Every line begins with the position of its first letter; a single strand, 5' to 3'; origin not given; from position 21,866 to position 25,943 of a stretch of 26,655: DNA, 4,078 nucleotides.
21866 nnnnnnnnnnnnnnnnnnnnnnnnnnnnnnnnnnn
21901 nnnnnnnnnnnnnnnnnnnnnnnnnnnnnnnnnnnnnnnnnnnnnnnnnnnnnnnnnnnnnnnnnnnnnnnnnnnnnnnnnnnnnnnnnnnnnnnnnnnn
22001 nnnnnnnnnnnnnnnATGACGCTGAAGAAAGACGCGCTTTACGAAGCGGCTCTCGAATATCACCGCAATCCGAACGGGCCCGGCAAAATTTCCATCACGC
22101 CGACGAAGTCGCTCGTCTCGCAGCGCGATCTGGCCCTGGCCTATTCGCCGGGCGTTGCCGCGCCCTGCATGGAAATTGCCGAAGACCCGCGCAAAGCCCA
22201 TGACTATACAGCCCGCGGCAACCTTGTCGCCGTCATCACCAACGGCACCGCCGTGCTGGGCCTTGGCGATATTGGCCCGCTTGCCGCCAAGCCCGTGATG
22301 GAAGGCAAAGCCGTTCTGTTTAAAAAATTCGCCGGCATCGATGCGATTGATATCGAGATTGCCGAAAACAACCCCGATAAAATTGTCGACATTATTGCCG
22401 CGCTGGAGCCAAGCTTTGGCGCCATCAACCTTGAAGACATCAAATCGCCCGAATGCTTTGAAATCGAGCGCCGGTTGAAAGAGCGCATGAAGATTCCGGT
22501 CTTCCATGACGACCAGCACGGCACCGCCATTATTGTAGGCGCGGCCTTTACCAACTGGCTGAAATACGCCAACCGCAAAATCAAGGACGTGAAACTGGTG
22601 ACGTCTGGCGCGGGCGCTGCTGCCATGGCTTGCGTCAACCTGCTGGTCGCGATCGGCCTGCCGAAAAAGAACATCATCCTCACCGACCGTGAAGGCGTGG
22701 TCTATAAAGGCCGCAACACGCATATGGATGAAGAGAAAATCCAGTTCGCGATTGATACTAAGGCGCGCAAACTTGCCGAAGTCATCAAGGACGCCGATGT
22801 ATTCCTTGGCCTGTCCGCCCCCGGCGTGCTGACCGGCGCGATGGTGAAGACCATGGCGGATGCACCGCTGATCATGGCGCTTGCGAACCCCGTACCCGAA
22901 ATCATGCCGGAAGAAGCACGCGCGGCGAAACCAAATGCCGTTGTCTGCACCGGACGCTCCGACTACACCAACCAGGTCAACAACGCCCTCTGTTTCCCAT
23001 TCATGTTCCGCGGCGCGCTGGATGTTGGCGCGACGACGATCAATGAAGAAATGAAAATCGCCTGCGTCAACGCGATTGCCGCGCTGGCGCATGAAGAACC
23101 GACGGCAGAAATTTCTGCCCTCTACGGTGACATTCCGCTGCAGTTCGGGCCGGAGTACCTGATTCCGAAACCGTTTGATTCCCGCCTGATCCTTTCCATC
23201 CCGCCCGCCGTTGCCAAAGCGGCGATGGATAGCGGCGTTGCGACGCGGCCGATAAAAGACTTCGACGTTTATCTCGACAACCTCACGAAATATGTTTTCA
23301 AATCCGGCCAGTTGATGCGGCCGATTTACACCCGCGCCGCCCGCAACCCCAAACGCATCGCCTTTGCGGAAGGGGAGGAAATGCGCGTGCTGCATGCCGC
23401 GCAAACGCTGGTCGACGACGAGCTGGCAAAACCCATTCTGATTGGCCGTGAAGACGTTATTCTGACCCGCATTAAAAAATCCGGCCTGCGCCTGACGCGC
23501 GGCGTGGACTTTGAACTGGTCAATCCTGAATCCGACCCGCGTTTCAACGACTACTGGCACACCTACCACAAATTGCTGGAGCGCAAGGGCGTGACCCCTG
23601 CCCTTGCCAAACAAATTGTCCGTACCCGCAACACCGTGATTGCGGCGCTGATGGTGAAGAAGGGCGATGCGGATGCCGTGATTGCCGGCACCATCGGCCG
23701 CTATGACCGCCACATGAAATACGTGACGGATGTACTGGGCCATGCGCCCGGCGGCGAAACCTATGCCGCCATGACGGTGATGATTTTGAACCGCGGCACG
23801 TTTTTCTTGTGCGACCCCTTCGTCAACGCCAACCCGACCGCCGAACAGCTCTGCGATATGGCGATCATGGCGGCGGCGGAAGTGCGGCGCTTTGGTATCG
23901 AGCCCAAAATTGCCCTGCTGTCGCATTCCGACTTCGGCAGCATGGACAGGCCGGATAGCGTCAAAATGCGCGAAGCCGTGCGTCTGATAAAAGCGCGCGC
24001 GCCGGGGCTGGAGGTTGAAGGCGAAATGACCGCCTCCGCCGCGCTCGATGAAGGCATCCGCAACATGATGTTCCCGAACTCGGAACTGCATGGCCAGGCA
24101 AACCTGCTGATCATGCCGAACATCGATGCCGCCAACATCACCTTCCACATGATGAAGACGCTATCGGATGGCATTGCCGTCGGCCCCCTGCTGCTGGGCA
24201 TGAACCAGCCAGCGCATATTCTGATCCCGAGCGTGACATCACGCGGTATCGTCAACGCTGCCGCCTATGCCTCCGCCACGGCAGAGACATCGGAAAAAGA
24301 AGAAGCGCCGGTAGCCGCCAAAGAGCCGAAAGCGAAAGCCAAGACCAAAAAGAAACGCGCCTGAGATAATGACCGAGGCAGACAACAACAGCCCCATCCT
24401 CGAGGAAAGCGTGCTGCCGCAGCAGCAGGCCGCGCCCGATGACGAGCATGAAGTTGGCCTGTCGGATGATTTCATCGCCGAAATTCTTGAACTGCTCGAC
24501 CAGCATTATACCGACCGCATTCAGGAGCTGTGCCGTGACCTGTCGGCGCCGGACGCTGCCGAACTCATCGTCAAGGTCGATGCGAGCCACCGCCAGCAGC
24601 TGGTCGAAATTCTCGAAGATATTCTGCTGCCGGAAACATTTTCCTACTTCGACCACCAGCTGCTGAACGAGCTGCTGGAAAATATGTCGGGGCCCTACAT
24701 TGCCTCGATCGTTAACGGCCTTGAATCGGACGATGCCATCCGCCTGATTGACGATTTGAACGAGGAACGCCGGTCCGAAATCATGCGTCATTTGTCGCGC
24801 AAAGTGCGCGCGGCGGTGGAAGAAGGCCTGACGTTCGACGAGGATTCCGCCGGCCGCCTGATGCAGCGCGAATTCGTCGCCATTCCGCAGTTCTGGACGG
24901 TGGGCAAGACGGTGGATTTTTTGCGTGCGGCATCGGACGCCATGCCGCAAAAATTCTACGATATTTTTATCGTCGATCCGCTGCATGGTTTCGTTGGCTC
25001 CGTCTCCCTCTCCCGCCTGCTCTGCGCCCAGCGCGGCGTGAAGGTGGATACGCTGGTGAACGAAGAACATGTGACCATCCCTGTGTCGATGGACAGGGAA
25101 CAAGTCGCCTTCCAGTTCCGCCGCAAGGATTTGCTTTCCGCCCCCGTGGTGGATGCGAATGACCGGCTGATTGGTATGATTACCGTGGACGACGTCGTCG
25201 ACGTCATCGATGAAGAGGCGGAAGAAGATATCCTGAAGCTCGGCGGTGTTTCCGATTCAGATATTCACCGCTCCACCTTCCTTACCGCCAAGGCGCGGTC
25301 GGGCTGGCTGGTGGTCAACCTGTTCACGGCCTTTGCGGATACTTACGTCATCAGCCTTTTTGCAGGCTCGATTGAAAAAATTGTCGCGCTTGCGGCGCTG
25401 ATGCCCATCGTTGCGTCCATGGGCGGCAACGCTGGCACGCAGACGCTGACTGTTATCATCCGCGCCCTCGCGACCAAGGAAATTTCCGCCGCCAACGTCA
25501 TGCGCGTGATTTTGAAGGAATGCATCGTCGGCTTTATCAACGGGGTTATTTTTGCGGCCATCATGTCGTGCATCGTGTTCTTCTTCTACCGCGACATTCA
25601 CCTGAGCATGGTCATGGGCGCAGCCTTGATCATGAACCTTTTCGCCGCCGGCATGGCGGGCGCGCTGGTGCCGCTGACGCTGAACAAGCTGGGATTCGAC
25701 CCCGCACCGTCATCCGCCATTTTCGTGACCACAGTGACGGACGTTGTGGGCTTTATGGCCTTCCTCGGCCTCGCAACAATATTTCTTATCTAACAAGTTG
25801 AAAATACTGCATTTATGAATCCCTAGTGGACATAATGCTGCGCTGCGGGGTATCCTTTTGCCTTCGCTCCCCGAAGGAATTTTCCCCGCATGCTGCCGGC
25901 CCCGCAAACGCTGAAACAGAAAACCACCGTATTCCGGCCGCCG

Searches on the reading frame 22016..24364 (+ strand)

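Call 65: search_protein_families(library=pfam, proteins=[window:22016-24364:+], max_evalue=0.001)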
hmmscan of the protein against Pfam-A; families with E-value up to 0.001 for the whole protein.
window:22016-24364:+ (782 aa): 3 families
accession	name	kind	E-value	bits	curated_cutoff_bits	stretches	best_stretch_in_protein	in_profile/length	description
PF01515.24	PTA_PTB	-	3.5e-95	319.5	24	1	433-752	2-318/319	Phosphate acetyl/butaryl transferase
PF00390.24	malic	-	8.1e-31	107.7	23.1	1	24-155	3-182/182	Malic enzyme, N-terminal domain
PF03949.21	Malic_M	-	2.2e-18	66.9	23.5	1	169-365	3-232/258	Malic enzyme, NAD binding domain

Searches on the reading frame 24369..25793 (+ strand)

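Call 65: search_protein_families(library=pfam, proteins=[window:24369-25793:+], max_evalue=0.001)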
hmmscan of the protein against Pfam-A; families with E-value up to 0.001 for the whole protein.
window:24369-25793:+ (474 aa): 3 families
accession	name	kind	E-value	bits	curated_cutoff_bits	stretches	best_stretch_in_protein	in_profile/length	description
PF01769.21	MgtE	-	3e-34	118.4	27.6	1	345-468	1-125/125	Divalent cation transporter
PF03448.22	MgtE_N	-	1.9e-19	70.5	25.9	1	60-159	3-102/102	MgtE intracellular N domain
PF00571.33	CBS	-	9.4e-11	42.3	24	1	230-281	5-56/57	CBS domain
